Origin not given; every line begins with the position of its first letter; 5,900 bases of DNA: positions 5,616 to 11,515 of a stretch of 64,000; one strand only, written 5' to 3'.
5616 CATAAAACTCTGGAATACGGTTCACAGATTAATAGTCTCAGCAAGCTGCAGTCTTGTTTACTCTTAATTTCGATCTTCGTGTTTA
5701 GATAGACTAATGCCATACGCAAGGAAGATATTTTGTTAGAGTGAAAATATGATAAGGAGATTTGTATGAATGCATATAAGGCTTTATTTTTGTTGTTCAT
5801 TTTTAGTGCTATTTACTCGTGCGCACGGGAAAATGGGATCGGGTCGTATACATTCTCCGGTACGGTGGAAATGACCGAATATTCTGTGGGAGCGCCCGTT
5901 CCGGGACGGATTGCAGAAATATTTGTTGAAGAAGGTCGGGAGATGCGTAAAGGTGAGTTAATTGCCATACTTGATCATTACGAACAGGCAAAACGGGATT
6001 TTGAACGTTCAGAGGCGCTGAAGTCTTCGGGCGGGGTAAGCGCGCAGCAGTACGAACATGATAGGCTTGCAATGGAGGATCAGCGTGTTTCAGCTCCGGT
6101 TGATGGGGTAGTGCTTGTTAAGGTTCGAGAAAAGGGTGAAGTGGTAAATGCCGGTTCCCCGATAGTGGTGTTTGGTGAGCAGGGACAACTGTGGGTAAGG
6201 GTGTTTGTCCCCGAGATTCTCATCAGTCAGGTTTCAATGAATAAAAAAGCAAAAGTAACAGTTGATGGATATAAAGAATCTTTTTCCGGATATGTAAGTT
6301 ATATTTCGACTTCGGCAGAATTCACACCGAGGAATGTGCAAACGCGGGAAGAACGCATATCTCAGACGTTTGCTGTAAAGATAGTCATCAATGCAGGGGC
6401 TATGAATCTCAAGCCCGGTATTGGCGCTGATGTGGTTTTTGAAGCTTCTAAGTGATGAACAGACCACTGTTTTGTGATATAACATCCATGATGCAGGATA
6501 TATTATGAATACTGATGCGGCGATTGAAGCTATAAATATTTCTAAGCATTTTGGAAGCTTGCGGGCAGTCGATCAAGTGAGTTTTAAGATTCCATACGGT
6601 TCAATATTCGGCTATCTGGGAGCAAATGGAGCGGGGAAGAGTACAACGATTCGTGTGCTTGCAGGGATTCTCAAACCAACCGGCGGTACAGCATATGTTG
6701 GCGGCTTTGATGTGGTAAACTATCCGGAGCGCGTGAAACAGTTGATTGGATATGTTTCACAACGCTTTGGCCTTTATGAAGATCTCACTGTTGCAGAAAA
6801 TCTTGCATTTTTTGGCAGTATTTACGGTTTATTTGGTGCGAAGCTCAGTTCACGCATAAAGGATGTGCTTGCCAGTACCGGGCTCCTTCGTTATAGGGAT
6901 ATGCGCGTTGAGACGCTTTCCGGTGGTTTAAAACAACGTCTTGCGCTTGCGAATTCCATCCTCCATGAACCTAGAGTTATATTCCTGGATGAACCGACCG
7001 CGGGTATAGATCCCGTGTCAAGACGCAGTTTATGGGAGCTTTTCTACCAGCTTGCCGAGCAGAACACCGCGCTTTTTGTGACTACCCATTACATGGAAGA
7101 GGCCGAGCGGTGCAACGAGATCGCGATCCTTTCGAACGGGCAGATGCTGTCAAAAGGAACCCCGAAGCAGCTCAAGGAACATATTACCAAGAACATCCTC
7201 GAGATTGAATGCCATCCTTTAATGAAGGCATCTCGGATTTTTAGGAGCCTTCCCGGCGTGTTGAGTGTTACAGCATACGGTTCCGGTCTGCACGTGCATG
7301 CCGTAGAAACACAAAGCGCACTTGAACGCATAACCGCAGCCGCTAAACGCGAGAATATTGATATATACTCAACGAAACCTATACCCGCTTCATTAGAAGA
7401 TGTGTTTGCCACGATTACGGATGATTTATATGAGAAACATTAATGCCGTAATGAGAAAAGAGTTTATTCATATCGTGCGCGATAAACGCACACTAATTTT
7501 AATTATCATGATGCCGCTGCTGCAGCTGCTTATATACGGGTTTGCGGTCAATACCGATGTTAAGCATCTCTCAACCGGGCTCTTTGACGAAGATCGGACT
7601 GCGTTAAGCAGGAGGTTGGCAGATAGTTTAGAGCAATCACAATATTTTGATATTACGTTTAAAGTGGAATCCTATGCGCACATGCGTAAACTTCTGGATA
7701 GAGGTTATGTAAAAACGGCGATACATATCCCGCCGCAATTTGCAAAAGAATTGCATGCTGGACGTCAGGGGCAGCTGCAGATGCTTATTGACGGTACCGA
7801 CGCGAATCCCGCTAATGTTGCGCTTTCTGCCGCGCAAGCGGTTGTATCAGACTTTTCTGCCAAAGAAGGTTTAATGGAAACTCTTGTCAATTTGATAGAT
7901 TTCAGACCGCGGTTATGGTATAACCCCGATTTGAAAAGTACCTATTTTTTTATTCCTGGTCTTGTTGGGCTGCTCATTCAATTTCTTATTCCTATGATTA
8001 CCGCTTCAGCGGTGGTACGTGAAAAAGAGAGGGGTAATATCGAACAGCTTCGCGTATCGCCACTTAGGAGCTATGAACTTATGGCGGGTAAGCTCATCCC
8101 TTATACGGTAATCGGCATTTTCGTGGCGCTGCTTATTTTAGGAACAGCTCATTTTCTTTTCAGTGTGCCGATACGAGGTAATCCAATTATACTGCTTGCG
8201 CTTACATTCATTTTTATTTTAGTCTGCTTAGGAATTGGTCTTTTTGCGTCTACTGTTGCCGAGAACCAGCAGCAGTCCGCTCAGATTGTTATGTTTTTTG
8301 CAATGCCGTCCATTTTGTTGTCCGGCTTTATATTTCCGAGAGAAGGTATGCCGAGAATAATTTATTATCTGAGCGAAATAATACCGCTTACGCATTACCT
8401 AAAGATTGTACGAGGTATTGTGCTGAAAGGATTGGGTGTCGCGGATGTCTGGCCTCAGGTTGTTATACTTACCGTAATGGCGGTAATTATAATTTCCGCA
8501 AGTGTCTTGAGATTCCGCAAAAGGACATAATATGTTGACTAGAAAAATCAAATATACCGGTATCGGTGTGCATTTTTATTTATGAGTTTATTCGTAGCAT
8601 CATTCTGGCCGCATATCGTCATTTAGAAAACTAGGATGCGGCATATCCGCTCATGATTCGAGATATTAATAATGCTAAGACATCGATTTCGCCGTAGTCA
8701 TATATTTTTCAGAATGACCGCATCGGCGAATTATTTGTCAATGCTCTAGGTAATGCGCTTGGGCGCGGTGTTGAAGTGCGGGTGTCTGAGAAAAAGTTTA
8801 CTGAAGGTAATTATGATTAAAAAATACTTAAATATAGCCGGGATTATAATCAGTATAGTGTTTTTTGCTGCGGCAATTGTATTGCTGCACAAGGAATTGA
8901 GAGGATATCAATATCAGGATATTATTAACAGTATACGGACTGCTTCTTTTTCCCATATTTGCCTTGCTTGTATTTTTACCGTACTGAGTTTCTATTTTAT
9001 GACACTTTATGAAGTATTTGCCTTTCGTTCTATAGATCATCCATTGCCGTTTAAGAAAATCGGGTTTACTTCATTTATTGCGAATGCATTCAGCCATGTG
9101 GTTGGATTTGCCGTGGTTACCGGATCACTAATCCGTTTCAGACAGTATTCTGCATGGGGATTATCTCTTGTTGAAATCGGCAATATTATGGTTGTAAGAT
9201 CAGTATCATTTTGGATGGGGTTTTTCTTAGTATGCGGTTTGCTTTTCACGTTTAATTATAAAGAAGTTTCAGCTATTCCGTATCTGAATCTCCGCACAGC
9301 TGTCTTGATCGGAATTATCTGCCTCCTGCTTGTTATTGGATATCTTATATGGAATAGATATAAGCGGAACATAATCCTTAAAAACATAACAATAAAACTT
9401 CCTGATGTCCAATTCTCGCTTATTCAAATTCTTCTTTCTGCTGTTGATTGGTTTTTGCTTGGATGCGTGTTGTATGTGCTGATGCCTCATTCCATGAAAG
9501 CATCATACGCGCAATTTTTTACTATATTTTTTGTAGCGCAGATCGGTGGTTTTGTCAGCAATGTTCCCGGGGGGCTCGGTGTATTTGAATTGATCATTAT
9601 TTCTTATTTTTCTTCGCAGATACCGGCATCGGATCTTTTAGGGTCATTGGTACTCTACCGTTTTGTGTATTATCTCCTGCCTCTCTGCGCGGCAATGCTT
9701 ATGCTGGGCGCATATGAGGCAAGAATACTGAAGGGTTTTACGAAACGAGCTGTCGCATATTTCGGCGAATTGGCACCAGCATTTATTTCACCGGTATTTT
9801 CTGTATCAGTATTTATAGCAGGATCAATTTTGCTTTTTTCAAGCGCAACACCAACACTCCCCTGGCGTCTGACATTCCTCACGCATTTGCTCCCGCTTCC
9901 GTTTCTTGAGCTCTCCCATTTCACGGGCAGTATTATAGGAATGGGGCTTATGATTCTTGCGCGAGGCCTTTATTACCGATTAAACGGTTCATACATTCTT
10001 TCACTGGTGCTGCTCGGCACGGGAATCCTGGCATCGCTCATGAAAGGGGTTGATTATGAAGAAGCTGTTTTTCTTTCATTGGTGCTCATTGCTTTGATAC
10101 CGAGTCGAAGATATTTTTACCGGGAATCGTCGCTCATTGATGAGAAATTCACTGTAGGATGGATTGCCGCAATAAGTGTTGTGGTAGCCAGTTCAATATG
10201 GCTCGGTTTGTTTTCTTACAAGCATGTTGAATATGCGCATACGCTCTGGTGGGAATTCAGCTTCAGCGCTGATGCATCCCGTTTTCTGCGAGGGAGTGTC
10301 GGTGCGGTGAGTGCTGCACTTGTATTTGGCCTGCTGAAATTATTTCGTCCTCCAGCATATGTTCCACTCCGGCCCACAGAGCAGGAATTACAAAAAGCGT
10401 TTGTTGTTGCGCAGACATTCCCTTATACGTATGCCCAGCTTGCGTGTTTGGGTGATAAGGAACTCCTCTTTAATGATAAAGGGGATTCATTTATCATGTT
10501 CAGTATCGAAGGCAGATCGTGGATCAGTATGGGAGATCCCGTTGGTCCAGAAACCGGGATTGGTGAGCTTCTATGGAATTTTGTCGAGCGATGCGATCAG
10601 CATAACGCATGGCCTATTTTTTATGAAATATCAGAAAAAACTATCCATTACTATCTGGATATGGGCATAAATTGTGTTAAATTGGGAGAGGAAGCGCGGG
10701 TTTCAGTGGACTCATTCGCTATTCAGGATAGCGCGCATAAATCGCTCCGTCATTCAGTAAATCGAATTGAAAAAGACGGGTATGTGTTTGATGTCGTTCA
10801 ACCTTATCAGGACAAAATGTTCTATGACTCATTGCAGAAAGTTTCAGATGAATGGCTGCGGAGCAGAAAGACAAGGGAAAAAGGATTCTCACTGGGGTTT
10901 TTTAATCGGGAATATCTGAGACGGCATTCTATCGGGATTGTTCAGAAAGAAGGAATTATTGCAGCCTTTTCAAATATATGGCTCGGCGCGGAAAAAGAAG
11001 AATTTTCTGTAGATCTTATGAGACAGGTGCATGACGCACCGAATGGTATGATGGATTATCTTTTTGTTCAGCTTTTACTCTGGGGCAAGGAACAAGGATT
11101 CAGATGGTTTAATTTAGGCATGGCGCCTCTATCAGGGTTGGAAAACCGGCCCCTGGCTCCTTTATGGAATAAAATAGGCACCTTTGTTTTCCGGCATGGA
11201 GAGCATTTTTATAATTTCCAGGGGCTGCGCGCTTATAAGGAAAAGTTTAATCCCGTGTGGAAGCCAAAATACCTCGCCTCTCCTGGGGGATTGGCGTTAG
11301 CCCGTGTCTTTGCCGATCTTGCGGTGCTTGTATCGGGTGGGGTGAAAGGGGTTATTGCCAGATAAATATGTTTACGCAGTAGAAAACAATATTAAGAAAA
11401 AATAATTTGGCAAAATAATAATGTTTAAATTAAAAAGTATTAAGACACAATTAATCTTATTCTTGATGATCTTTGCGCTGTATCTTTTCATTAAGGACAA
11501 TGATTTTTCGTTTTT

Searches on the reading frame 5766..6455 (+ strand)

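Call 87: search_protein_families(library=pfam, proteins=[window:5766-6455:+], max_evalue=0.00001)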
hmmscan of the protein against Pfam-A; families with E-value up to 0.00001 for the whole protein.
window:5766-6455:+ (229 aa): 4 families
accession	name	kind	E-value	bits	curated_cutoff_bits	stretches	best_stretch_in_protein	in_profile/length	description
PF13437.12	HlyD_3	-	2.9e-14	54.1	22.2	1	108-191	2-87/106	HlyD family secretion protein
PF16576.10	HlyD_D23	-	3e-14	53.3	30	1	94-194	97-198/214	Barrel-sandwich domain of CusB or HlyD membrane-fusion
PF00364.28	Biotin_lipoyl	-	2.3e-06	27.8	22.1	0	39-69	43-73/73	Biotin-requiring enzyme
PF13533.13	Biotin_lipoyl_2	-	5.4e-06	26.5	29.8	0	43-70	5-32/32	Biotin-lipoyl like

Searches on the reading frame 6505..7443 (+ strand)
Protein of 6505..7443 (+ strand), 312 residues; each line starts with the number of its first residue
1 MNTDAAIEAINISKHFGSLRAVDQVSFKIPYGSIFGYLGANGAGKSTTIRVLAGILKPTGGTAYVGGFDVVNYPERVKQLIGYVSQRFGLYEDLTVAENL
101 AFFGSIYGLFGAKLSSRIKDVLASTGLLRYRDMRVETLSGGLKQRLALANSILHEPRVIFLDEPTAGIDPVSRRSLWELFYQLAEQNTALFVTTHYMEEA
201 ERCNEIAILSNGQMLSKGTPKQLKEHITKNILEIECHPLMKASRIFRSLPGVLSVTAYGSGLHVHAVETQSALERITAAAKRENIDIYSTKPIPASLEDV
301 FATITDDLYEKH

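Call 87: search_protein_families(library=pfam, proteins=[window:6505-7443:+], max_evalue=0.00001)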
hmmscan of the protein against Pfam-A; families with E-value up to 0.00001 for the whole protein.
window:6505-7443:+ (312 aa): 3 families
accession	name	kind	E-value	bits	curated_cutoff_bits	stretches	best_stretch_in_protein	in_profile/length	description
PF00005.33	ABC_tran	-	6.1e-29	101.8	25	1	23-166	2-137/137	ABC transporter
PF13304.12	AAA_21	-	9.6e-11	42.7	27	1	134-195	234-298/304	AAA domain, putative AbiEii toxin, Type IV TA system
PF13732.12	DrrA1-3_C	-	2.4e-08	35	27.4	1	218-302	1-78/81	ATP-binding protein DrrA1-3-like, C-terminal domain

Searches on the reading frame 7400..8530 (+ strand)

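Call 87: search_protein_families(library=pfam, proteins=[window:7400-8530:+], max_evalue=0.00001)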
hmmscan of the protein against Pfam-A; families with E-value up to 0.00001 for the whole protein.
window:7400-8530:+ (376 aa): 3 families
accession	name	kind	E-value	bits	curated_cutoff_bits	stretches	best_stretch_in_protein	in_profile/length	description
PF12698.13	ABC2_membrane_3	-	1.9e-53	182.2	31.6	1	29-369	1-346/347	ABC-2 family transporter protein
PF01061.29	ABC2_membrane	-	5.8e-33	114.6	26.9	1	179-341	45-210/211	ABC-2 type transporter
PF12679.13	ABC2_membrane_2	-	1.1e-16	61.4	27.2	1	16-375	2-281/283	ABC-2 family transporter protein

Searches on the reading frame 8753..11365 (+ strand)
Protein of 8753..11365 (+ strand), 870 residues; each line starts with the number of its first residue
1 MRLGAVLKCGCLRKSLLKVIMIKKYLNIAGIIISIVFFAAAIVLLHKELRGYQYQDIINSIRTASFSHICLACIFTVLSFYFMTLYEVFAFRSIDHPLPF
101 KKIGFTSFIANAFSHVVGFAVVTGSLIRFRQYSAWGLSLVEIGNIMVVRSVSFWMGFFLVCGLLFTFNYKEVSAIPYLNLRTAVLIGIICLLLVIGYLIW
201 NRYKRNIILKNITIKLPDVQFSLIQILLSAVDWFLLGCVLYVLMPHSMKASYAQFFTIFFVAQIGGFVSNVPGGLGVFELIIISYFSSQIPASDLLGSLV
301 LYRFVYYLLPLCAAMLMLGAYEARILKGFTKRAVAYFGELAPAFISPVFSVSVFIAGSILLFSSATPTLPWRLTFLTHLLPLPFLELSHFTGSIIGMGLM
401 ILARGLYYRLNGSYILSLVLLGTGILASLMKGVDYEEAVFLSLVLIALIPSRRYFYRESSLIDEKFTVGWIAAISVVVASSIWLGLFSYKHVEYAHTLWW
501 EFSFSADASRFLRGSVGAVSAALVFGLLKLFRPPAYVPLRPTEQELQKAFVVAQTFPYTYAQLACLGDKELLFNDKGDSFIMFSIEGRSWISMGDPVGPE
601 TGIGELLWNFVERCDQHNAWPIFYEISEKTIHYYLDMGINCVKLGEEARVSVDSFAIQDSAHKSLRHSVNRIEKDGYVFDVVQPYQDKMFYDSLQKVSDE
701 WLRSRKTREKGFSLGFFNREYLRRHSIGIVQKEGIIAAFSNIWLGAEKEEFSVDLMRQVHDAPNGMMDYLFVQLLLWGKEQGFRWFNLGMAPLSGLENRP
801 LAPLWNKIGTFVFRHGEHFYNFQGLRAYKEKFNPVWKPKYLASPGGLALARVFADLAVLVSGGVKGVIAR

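Call 64: search_protein_families(library=pfam, proteins=[window:8753-11365:+], max_evalue=0.0001)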
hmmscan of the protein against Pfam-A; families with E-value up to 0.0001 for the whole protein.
window:8753-11365:+ (870 aa): 2 families
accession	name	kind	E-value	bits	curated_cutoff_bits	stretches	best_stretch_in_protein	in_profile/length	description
PF09924.15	LPG_synthase_C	-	7.9e-89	298.1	27.5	1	558-842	11-297/298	Phosphatidylglycerol lysyltransferase, C-terminal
PF03706.18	LPG_synthase_TM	-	1.1e-19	71.5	33.4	1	31-313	1-301/302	Lysylphosphatidylglycerol synthase TM region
